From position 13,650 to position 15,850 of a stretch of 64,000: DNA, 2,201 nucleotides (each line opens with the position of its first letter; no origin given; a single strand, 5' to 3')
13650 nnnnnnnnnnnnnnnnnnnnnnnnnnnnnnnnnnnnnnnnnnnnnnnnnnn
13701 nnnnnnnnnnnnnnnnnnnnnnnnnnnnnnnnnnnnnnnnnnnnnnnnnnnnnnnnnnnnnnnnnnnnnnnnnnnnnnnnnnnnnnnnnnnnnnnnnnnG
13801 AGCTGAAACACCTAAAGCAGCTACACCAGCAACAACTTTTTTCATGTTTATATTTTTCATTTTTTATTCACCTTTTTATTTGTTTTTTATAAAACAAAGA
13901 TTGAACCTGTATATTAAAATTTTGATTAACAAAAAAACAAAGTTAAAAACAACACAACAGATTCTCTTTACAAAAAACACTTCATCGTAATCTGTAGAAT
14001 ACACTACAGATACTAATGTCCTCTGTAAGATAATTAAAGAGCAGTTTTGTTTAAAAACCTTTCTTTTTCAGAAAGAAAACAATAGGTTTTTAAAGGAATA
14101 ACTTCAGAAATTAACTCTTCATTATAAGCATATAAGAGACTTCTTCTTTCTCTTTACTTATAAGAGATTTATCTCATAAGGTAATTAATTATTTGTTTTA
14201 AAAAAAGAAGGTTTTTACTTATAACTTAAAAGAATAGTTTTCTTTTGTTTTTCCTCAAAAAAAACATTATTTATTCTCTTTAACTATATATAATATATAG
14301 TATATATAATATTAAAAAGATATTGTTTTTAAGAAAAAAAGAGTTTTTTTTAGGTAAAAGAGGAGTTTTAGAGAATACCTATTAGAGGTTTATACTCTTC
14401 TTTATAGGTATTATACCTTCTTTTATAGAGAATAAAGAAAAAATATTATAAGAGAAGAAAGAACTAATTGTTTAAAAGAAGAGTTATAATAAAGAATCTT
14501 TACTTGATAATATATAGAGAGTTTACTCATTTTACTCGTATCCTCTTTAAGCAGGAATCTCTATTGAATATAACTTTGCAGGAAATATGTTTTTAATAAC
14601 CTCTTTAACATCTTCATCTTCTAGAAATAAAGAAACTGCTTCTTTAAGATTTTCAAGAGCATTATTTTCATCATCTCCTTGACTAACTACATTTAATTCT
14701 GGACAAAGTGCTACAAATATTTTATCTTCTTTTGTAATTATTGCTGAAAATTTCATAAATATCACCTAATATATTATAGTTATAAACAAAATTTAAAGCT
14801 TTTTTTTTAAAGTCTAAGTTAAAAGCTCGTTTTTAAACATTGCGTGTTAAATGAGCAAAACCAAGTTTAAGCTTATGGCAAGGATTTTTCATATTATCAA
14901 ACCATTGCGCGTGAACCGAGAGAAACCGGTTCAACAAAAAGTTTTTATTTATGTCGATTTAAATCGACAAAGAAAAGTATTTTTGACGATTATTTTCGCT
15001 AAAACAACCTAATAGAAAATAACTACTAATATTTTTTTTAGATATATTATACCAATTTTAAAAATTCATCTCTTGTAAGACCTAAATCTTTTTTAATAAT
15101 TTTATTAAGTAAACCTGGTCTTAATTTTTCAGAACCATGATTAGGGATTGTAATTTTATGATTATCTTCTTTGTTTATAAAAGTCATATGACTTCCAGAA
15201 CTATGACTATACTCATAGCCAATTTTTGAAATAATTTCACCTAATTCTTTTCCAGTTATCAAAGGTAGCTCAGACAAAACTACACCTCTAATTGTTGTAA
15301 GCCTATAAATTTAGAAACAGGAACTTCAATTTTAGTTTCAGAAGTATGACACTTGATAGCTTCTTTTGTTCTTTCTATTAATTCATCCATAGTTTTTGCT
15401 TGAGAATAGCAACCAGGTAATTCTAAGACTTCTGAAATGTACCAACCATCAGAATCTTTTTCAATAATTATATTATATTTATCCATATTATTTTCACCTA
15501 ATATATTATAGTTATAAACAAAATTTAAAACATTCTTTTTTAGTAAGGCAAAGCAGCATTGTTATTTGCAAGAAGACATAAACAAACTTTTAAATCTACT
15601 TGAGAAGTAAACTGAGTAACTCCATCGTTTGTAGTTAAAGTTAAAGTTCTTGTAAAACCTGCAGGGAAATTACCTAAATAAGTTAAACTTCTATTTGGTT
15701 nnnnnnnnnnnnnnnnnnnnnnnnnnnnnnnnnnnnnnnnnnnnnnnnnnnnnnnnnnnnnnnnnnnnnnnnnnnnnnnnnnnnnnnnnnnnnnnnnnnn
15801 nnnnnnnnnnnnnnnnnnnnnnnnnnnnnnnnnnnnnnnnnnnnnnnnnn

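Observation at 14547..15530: hicB-hicA module plus an orphan hicB driven by an identical duplicated promoter/RBS block; start-codon correction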

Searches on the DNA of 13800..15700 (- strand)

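Call 9: search_rna_families(source=window, start=13800, end=15700, threshold=evalue, max_evalue=10)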
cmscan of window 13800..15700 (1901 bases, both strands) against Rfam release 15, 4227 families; matches with E-value up to 10: 5.
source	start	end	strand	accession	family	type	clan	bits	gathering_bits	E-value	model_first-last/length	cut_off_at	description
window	14913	15016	-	RF01457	rli22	Gene; sRNA;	CL00114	22.3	80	1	1-111/111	no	Listeria sRNA rli22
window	13986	14106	+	RF02526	SSRC34_1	Gene; sRNA;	-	22.2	64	3.6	1-128/128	no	Streptococcus sRNA SSRC34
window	14064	14128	-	RF01175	snoU83D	Gene; snRNA; snoRNA; CD-box;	-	20.6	55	0.86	1-81/81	no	Small nucleolar RNA U83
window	14386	14474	-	RF01180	snoR110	Gene; snRNA; snoRNA; HACA-box;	-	19.6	44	4.7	1-89/89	no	Small nucleolar RNA snoR110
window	13800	13888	-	RF01675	CrcZ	Gene; sRNA;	-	11.5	95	2.7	1-398/398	no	Pseudomonas sRNA CrcZ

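Call 52: search_rna_families(sources=[L036, L030, L011, L014], threshold=evalue, max_evalue=0.1)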
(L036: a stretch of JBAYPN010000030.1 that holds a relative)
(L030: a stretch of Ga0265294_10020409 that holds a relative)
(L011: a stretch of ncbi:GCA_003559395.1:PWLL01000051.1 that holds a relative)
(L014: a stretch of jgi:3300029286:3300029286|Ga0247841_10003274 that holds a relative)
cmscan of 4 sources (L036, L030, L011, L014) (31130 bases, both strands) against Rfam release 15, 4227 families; matches with E-value up to 0.1: 3.
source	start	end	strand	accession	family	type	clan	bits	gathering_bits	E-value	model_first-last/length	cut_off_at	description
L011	1249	1521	-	RF01857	Archaea_SRP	Gene;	CL00003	131.3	96.5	5.8e-30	1-317/317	no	Archaeal signal recognition particle RNA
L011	3881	3954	+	RF00005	tRNA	Gene; tRNA;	CL00001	73.9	29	1.3e-14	1-71/71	no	tRNA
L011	3881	3955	-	RF04354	Plastid-ycf2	Cis-reg;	-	50.9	65.7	3.3e-08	1-75/75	no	Plastid-ycf2 5UTR RNA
